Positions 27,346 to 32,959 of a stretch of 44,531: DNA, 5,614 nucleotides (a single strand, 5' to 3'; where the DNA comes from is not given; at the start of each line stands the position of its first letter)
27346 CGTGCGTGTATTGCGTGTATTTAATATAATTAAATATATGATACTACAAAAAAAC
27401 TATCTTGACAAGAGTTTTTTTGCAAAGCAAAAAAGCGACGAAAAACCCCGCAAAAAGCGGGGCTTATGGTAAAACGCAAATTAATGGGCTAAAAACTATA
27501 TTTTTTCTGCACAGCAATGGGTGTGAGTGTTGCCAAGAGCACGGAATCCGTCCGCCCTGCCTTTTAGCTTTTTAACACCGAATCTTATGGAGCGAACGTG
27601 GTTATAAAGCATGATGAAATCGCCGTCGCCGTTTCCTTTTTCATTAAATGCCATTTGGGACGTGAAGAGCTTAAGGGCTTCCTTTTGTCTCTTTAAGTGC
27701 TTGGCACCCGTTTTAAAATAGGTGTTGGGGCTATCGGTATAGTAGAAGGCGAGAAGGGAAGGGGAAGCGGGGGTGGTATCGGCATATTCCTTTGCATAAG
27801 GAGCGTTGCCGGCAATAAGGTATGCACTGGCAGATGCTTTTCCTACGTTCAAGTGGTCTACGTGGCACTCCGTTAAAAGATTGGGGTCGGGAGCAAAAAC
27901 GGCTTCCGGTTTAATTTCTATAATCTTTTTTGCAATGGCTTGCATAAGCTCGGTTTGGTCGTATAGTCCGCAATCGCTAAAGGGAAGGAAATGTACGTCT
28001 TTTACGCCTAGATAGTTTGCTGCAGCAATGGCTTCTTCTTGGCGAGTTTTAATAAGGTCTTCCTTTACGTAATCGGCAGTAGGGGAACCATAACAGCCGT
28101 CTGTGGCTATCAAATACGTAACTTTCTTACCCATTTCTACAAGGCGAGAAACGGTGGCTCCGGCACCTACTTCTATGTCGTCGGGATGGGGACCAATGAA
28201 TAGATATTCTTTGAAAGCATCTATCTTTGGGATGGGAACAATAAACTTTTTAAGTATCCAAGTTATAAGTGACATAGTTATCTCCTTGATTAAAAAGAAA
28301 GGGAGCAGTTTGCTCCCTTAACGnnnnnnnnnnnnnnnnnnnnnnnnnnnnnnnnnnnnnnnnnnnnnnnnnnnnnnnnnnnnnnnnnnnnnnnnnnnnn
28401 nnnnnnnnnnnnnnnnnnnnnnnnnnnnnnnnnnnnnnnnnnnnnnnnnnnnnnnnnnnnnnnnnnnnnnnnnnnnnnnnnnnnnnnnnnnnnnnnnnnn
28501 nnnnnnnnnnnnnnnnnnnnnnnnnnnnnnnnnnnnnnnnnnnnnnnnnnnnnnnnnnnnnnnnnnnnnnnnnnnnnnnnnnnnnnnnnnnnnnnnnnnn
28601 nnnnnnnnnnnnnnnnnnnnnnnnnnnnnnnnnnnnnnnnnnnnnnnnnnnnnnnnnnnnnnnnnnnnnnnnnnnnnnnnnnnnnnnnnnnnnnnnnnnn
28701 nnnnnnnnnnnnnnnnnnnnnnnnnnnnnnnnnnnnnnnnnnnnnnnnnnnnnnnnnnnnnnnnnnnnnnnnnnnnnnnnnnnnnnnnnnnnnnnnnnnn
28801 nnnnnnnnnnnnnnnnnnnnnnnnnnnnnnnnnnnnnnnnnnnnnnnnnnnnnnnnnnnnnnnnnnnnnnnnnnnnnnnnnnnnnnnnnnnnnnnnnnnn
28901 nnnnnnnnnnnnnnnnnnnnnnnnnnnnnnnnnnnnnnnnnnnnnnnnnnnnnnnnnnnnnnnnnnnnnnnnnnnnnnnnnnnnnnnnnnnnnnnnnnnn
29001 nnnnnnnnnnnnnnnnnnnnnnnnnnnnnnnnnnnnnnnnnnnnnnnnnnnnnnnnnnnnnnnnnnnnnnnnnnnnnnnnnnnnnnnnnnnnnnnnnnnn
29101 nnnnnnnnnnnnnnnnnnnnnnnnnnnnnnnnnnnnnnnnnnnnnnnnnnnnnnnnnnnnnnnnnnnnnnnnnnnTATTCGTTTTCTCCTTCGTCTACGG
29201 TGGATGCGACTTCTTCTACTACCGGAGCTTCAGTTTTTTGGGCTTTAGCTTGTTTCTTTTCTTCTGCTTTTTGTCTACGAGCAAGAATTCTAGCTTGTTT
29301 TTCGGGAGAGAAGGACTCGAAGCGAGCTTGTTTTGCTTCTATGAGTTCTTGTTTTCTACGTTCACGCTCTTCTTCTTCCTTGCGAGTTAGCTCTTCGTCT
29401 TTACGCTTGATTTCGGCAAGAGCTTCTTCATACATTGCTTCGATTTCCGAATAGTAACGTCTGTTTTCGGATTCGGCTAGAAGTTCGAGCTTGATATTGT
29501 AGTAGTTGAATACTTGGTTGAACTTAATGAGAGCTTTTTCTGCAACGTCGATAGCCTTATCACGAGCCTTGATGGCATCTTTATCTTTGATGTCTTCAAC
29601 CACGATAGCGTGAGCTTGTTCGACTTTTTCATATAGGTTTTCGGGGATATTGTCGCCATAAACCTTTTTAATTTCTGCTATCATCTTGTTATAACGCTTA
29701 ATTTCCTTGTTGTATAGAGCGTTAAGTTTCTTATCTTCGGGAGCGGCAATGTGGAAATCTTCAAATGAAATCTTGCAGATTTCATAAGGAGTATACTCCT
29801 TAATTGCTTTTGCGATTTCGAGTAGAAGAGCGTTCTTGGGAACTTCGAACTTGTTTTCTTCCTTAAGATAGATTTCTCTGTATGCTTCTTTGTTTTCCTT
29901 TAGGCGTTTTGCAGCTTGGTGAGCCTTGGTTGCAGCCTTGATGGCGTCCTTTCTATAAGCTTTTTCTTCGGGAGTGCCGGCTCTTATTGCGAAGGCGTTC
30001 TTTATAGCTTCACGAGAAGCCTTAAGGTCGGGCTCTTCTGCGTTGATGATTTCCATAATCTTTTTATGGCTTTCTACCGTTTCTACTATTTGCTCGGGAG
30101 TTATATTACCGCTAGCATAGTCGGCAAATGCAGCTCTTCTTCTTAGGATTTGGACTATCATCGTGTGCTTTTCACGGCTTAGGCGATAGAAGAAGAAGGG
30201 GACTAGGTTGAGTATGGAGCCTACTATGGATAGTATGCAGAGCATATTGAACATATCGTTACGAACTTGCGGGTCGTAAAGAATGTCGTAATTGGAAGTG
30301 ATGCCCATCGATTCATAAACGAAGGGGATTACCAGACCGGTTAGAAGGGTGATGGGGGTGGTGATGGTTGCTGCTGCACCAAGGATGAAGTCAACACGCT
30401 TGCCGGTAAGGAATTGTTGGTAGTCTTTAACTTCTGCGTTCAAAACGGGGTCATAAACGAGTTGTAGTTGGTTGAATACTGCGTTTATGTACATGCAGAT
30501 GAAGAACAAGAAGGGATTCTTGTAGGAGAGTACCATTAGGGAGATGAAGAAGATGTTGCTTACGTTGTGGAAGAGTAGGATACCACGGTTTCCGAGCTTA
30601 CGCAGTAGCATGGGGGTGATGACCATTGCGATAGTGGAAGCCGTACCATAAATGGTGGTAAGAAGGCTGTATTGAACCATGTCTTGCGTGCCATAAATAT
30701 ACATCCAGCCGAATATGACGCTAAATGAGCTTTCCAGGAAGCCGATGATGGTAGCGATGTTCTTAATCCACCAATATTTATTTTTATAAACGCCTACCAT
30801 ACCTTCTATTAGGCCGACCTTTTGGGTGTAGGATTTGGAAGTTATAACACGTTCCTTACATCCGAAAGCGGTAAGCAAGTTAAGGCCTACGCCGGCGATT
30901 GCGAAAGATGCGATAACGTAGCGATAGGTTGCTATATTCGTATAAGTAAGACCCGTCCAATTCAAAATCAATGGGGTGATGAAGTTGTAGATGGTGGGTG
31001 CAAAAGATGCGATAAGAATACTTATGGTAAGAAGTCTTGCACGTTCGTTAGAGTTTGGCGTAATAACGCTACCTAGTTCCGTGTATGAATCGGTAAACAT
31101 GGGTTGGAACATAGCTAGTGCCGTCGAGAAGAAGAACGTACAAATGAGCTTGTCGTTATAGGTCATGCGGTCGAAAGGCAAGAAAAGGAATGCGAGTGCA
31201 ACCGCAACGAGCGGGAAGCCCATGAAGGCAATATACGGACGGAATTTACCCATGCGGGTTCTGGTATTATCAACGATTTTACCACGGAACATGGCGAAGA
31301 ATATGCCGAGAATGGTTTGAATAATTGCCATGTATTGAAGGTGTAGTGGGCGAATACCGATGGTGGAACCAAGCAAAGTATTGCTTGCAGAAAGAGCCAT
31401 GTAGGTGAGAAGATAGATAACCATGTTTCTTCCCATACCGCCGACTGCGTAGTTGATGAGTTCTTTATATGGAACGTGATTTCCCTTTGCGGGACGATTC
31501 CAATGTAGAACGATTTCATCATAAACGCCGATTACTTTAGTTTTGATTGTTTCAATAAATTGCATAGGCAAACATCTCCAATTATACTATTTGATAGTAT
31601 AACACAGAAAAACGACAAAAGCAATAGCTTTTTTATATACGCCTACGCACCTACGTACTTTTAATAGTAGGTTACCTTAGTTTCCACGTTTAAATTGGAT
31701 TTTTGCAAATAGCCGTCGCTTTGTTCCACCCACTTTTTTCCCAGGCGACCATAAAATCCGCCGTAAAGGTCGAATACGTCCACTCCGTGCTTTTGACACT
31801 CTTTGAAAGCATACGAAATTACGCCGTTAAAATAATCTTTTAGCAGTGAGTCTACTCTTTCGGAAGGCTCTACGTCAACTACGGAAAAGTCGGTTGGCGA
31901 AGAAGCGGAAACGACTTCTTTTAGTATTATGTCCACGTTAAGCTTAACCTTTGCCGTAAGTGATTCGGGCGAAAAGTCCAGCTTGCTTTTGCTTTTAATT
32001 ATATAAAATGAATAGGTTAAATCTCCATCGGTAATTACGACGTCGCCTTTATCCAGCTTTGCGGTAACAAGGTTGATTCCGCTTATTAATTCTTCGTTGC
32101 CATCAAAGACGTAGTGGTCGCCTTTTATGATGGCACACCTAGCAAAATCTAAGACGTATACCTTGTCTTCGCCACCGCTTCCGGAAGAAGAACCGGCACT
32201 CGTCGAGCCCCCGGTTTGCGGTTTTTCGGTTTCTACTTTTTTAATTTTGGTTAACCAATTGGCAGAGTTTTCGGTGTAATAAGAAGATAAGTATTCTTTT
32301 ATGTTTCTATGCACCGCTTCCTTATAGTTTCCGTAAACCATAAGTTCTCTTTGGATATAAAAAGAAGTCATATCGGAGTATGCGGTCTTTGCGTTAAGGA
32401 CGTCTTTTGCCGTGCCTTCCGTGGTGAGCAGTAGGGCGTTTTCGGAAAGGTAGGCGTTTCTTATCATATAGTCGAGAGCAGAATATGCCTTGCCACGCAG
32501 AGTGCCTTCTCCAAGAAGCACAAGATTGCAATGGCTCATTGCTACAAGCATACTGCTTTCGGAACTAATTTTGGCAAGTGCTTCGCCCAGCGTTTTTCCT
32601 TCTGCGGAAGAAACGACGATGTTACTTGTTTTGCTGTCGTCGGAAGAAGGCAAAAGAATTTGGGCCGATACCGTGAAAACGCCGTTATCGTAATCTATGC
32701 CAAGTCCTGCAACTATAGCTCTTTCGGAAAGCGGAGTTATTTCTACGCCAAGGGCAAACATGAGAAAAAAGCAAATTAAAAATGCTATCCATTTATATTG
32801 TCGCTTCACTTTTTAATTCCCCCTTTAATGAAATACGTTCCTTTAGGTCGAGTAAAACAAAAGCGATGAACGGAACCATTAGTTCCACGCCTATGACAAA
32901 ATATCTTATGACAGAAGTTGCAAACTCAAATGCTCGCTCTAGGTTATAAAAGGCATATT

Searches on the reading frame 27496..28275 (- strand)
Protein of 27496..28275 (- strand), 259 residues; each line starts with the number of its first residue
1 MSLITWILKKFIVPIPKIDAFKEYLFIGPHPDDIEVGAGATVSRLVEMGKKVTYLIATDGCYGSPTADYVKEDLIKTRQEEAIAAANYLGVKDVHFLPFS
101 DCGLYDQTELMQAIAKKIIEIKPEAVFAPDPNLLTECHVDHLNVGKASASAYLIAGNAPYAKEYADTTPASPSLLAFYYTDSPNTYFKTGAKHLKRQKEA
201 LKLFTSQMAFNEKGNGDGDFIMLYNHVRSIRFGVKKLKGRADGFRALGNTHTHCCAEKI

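Call 85: search_protein_families(library=pfam, proteins=[window:27496-28275:-], max_evalue=0.01)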
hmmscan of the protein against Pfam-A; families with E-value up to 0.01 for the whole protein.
window:27496-28275:- (259 aa): 1 family
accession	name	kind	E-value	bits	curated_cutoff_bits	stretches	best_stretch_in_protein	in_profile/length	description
PF02585.22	PIG-L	-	2.1e-28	99.8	28.2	1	25-151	1-128/129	GlcNAc-PI de-N-acetylase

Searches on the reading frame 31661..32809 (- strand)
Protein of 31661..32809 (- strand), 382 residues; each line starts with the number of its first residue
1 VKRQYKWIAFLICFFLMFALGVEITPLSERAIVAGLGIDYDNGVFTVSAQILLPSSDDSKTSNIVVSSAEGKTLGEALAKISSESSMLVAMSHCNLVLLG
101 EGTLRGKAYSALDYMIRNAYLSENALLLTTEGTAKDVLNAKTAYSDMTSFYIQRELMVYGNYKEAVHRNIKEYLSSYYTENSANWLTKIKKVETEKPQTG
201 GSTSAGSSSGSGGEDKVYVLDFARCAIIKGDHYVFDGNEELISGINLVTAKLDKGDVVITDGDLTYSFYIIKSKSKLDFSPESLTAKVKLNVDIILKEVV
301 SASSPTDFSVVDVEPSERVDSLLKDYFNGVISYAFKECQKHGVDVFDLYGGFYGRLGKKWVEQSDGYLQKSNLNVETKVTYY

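Call 85: search_protein_families(library=pfam, proteins=[window:31661-32809:-], max_evalue=0.01)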
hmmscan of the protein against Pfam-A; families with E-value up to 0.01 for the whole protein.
window:31661-32809:- (382 aa): 2 families
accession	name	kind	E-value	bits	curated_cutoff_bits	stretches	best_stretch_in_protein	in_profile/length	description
PF25198.1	Spore_GerAC_N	-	1.6e-30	106.7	27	1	26-188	4-173/176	Spore germination protein N-terminal domain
PF05504.16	Spore_GerAC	-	7.2e-11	43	23.6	1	225-380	3-160/167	Spore germination B3/ GerAC like, C-terminal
